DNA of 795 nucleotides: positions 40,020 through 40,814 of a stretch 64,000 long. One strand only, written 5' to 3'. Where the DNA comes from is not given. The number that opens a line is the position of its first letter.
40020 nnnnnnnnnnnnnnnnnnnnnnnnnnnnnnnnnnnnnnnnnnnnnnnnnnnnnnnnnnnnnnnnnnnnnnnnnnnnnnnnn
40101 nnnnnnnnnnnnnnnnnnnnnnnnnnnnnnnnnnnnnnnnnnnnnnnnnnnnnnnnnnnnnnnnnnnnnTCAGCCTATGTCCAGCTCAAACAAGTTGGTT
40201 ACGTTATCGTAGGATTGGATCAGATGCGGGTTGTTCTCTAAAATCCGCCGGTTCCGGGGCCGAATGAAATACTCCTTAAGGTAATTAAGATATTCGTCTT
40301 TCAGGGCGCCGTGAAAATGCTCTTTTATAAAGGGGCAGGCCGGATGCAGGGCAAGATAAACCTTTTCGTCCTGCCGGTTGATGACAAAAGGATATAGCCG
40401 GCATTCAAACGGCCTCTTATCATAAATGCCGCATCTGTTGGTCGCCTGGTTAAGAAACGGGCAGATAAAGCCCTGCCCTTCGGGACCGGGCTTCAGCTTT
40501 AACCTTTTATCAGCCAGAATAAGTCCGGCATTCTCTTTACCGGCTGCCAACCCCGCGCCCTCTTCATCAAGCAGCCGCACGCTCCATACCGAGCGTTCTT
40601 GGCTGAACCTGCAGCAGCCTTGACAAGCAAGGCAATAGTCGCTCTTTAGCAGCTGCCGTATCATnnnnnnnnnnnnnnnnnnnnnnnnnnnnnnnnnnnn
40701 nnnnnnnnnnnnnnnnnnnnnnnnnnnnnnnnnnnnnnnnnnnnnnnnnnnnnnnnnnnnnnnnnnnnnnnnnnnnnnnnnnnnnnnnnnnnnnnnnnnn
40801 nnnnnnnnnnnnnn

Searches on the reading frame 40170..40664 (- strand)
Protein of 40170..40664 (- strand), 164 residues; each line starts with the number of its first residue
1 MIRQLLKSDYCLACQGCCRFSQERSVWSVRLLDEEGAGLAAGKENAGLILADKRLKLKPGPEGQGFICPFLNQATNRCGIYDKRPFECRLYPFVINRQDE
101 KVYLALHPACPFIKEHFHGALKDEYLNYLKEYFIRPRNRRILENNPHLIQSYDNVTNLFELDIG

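Call 10: search_protein_families(library=pfam, proteins=[window:40170-40664:-], max_evalue=0.001)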
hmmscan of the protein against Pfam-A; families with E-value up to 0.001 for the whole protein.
window:40170-40664:- (164 aa): 1 family
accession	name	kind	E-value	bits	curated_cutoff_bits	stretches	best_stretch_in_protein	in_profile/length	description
PF03692.20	CxxCxxCC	-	1.2e-09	39.1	23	1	11-110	2-84/85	Putative zinc- or iron-chelating domain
